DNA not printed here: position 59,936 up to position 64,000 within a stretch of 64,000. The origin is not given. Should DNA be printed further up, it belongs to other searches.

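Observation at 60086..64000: Giant DUF4011/Upf1-like SF1 helicase running off the window end; candidate defense gene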

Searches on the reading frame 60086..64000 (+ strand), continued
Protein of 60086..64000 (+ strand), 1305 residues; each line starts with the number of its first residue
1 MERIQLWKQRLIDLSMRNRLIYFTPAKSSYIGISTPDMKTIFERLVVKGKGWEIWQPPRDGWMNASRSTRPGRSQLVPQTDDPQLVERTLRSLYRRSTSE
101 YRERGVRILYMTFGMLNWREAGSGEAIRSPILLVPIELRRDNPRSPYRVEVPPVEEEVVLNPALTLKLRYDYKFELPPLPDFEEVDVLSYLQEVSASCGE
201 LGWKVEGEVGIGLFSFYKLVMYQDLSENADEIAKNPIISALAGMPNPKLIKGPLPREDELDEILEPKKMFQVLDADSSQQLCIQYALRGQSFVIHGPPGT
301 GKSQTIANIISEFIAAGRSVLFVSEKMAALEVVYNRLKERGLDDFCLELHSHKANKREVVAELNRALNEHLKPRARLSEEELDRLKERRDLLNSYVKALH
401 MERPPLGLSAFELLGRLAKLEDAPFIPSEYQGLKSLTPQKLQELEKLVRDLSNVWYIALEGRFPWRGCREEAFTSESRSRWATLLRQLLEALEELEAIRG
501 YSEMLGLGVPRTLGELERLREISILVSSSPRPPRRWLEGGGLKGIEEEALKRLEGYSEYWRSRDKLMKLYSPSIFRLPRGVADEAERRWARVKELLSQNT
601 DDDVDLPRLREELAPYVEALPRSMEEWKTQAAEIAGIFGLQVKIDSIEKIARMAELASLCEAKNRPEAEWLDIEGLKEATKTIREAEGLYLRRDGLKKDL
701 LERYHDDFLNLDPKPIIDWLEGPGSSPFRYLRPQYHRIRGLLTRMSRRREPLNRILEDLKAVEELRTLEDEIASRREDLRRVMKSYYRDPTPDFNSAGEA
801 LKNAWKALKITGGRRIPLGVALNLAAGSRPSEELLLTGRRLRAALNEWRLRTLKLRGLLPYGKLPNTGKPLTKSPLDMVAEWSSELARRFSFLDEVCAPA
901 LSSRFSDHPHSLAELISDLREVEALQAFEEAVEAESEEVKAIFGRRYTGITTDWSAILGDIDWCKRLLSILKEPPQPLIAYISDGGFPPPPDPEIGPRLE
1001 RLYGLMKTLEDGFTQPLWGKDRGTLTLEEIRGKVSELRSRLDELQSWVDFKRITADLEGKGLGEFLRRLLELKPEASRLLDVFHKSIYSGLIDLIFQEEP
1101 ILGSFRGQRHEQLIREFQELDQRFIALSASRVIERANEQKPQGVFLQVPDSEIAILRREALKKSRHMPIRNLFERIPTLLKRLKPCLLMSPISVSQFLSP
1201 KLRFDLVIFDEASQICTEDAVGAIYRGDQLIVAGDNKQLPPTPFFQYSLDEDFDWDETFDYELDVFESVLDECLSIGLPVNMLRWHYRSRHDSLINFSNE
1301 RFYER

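Call 23: find_encoding_contigs(protein=P0045, flank=10000, max_places=2)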
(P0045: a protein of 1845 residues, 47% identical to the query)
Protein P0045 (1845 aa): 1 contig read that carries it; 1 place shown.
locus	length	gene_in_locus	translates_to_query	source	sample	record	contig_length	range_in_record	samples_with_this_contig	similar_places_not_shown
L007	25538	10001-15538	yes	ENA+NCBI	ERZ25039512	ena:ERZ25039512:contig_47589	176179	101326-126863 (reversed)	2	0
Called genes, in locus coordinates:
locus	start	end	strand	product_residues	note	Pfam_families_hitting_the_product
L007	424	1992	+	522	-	PF01019:G_glu_transpept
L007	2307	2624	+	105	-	-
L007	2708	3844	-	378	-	PF05977:MFS_3, PF07690:MFS_1, PF12832:MFS_1_like, PF00083:Sugar_tr (weak), PF07690:MFS_1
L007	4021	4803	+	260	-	PF00378:ECH_1, PF16113:ECH_2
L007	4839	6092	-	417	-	PF01546:Peptidase_M20, PF07687:M20_dimer (weak)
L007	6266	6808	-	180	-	PF02525:Flavodoxin_2, PF03358:FMN_red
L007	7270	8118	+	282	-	PF01073:3Beta_HSD, PF01370:Epimerase, PF02719:Polysacc_synt_2 (weak), PF04321:RmlD_sub_bind, PF05368:NmrA (weak), PF13460:NAD_binding_10, PF16363:GDP_Man_Dehyd, PF07993:NAD_binding_4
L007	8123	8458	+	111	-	-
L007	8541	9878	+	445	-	PF04015:DUF362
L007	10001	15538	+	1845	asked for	PF13195:DUF4011, PF13086:AAA_11 (weak), PF13245:AAA_19 (faint), PF09848:SLFN-g3_helicase (faint), PF13087:AAA_12, PF18741:MTES_1575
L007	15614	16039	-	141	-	PF00571:CBS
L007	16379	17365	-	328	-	PF00389:2-Hacid_dh, PF02826:2-Hacid_dh_C, PF03446:NAD_binding_2 (weak)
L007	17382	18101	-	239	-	PF03737:RraA-like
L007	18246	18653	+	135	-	PF09391:DUF2000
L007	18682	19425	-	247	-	PF13085:Fer2_3, PF13237:Fer4_10, PF13183:Fer4_8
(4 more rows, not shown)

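Call 25: find_related_loci(query=P0001, collection=genome_contigs, flank=10000)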
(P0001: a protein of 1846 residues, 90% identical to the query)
Query P0001 (1846 aa) in genome_contigs; peptide patterns used: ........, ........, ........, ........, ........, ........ (x = any residue, [..] = any of these).
42 stretches matched a pattern; 14 encode a relative of the query (tblastn E <= 1e-3); 13 distinct loci.
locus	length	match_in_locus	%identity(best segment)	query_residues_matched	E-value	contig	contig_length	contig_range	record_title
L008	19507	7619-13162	87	1-1846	0e+0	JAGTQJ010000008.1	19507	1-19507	MAG: Candidatus Bathyarchaeota archaeon isolate QZM_A1_bin_46 QZM_A1_bin_46_scaffold_1548_curated, whole genome shotgun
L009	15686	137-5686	54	4-1844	0e+0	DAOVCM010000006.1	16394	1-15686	MAG TPA_asm: Candidatus Bathyarchaeota archaeon isolate CSMAG_1031 CSMAG_1031_k141_3976617_length_16394_cov_13.4850, who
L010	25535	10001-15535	52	4-1845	0e+0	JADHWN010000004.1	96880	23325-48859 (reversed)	MAG: Candidatus Bathyarchaeota archaeon isolate BS750m-G28 BS-750m-C76, whole genome shotgun sequence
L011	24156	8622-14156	52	1-1844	0e+0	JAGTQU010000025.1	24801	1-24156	MAG: Candidatus Bathyarchaeota archaeon isolate QZM_B1_bin_55 QZM_B1_bin_55_scaffold_1883_curated, whole genome shotgun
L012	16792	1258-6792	53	1-1844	0e+0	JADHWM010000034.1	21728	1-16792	MAG: Candidatus Bathyarchaeota archaeon isolate BS750m-G27 BS-750m-C3529, whole genome shotgun sequence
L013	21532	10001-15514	77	4-1843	0e+0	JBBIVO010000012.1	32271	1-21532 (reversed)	MAG: Candidatus Bathyarchaeota archaeon isolate PBS170224_bin_79 NODE_310_length_32271_cov_4.430780, whole genome shotgu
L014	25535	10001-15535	53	1-1844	0e+0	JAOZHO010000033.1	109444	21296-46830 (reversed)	MAG: Candidatus Bathyarchaeota archaeon isolate QDN_3 k147_817453, whole genome shotgun sequence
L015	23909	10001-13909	53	1-1299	0e+0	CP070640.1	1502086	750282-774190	MAG: Candidatus Bathyarchaeota archaeon isolate bin91 chromosome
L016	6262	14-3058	53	833-1845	0e+0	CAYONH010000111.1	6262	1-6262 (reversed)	MAG TPA_asm: uncultured Candidatus Bathyarchaeia archaeon isolate SRP068000_co4_41 genome assembly, contig: NODE_24018_l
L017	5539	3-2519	60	1008-1842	0e+0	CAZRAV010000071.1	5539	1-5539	MAG TPA_asm: uncultured Candidatus Bathyarchaeia archaeon isolate SRP239594_co1_175 genome assembly, contig: NODE_10577_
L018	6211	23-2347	65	1070-1844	0e+0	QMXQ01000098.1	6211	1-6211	MAG: Candidatus Bathyarchaeota archaeon isolate B46_G15 B46_Guay15_scaffold_05059, whole genome shotgun sequence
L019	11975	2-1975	58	1185-1842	0e+0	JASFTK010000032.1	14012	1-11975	MAG: Candidatus Bathyarchaeota archaeon isolate D1103U20metaG_Bin_439 D1103U20metaG_FD_scaffold_1130_c1, whole genome sh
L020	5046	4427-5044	63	4-204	1e-69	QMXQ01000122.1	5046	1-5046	MAG: Candidatus Bathyarchaeota archaeon isolate B46_G15 B46_Guay15_scaffold_07607, whole genome shotgun sequence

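Call 35: search_solved_structures(query=P0001, max_evalue=0.001, show_alignments=1)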
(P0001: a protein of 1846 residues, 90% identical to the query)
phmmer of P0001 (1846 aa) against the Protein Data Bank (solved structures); distinct sequences matched with E-value up to 0.001: 14.
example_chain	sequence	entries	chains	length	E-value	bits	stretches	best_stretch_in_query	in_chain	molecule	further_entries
5mzn_A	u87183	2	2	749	6.9e-09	36.8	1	1207-1471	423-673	Helicase SEN1,Helicase SEN1 | Helicase SEN1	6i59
4b3f_X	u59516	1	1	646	1.3e-08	35.9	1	276-346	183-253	DNA-BINDING PROTEIN SMUBP-2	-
4b3g_A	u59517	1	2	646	1.3e-08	35.9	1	276-346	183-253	DNA-BINDING PROTEIN SMUBP-2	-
8ram_O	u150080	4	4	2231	1.3e-07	32.6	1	1207-1471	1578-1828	Helicase SEN1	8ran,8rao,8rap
2xzo_A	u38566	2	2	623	8.1e-07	29.9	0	282-398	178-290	REGULATOR OF NONSENSE TRANSCRIPTS 1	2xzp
2gjk_A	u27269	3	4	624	8.1e-07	29.9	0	282-398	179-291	Regulator of nonsense transcripts 1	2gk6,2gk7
6ej5_A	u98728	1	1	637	8.9e-07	29.8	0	282-398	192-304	Regulator of nonsense transcripts 1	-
9qwn_A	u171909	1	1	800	2e-06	28.6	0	282-398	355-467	Isoform 2 of Regulator of nonsense transcripts 1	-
2wjv_A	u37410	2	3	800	2.2e-06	28.5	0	282-398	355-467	REGULATOR OF NONSENSE TRANSCRIPTS 1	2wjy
5eaw_A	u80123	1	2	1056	2.4e-05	25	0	1201-1251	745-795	DNA replication ATP-dependent helicase/nuclease DNA2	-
5eax_A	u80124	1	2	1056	2.4e-05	25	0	1201-1251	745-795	DNA replication ATP-dependent helicase/nuclease DNA2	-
5ean_A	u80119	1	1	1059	2.4e-05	25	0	1201-1251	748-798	DNA replication ATP-dependent helicase/nuclease DNA2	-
8ftm_A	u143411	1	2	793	0.00024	21.7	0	1194-1316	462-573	5'-3' RNA helicase-like protein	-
9q9z_A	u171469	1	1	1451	0.00077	20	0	280-382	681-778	NFX1-type zinc finger-containing protein 1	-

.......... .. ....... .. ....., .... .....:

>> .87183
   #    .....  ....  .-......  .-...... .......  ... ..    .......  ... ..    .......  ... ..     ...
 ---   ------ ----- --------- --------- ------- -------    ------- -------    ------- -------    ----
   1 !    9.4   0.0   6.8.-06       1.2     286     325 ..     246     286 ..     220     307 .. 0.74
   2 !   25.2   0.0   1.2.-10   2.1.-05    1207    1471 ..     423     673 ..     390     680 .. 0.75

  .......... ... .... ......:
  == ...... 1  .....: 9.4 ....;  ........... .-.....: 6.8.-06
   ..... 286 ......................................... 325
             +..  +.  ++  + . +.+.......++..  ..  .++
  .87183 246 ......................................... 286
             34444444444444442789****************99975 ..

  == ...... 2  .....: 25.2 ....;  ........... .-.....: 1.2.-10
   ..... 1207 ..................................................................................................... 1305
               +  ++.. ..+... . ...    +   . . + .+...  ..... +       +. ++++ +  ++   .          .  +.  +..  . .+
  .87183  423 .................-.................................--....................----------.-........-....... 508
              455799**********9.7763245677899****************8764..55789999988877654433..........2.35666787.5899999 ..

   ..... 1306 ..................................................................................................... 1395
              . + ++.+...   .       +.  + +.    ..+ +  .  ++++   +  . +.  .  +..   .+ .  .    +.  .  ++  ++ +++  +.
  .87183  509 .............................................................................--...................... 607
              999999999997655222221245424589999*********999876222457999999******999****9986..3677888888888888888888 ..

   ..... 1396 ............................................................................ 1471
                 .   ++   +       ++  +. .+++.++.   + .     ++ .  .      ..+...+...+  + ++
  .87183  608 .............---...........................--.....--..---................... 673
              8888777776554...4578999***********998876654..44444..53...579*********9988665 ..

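Call 36: search_dna_similar(query=P0001, collection=plasmids, mode=protein, max_rows=20, max_evalue=1e-20)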
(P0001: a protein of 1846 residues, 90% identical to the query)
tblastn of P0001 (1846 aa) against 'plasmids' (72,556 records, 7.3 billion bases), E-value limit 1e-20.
Records with a match: 472; places in all: 506; records where one place covers at least 80% of the query: 1.
Best place of each record, by identity: <60% 472.
By first word of the organism name: Klebsiella 243; Ralstonia 105; Rhizobium 20; Acinetobacter 18; Raoultella 11; Mesorhizobium 6; Paracoccus 6; Vibrio 5; Thioclava 4; Paraburkholderia 3; and 41 more.
By predicted mobility (MOB-suite, as given by PLSDB): conjugative 212; non-mobilizable 138; mobilizable 122.
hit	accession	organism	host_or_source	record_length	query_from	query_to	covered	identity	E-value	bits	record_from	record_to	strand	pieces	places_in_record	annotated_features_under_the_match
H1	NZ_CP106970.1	Haloferax alexandrinus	-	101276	12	1813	84%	32.0%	2e-135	690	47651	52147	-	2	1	DUF4011 domain-containing protein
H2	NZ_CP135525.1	Halomontanus rarus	Salt lake,Salt lake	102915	12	1813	72%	35.4%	3e-138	699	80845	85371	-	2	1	DUF4011 domain-containing protein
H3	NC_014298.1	Halalkalicoccus jeotgali B3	-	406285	9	1813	70%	35.5%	9e-147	718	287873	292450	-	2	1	DUF4011 domain-containing protein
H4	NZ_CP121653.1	Rhizobium sp. CB3171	Calliandra calothyrsus,cell culture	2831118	4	1811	76%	32.4%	4e-129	651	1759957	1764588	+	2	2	record has no annotation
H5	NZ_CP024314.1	Rhizobium sp. NXC24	Phaseolus vulgaris,cell culture,plant ...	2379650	4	1802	75%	32.5%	1e-124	620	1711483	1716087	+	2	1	record has no annotation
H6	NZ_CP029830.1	Azospirillum ramasamyi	single cell,Cow dung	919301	3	1812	76%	32.2%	3e-113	602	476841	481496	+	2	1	DUF3320 domain-containing protein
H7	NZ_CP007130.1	Gemmatirosa kalamazoonensis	-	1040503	16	1842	68%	35.3%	1e-99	626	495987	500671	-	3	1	record has no annotation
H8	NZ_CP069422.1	Aristaeella lactis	Bos taurus,Bovine rumen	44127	1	1813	72%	33.2%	1e-113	656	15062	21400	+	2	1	DUF4011 domain-containing protein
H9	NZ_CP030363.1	Salinibacter ruber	-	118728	99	1809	68%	34.9%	1e-120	654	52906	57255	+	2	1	DUF3320 domain-containing protein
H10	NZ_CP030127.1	Indioceanicola profundi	sediment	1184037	12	1812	70%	33.8%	3e-118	619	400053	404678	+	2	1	none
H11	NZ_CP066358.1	Sinorhizobium meliloti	Medicago lupulina L.,nodules of ...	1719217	5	1812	72%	32.4%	3e-125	614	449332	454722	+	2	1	none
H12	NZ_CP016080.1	Mesorhizobium loti NZP2037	Lotus,cell culture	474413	1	1787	70%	33.0%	1e-110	582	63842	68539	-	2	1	DUF3320 domain-containing protein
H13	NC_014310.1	Ralstonia solanacearum PSI07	-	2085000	5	1812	63%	36.4%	7e-115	595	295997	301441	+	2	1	none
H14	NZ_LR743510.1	Methylobacterium bullatum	-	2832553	12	1812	69%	33.0%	2e-118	594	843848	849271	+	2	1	none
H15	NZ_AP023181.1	Paraburkholderia sp. PGU19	Physopelta gutta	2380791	12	1621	60%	37.9%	1e-122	646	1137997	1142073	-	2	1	none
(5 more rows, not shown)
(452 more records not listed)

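Call 37: search_dna_similar(query=P0001, collection=phages, mode=protein, max_rows=15, max_evalue=1e-10)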
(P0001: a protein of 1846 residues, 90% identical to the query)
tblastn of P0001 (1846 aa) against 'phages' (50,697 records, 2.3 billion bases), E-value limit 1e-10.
Records with a match: 3; places in all: 3; records where one place covers at least 80% of the query: 0.
Best place of each record, by identity: <60% 3.
By first word of the organism name: Liberibacter 2; Bacteriophage 1.
By host as written in the record: - 1; Candidatus Liberibacter asiaticus 1; Candidatus Liberibacter asiaticus str. JXGC 1.
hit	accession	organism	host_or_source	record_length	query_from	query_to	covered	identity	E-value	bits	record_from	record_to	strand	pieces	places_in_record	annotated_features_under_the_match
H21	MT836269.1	Bacteriophage sp.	human fecal samples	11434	6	1619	57%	36.0%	1e-116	602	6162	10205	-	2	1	record has no annotation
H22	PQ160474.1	Liberibacter phage P-9PA-3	Candidatus Liberibacter asiaticus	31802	1091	1613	27%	34.1%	8e-23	267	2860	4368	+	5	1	DNA helicase-like protein (x2)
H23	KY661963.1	Liberibacter phage P-JXGC-3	Candidatus Liberibacter asiaticus str. ...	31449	1091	1613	27%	34.1%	8e-23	267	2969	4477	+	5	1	hypothetical protein | DNA helicase related protein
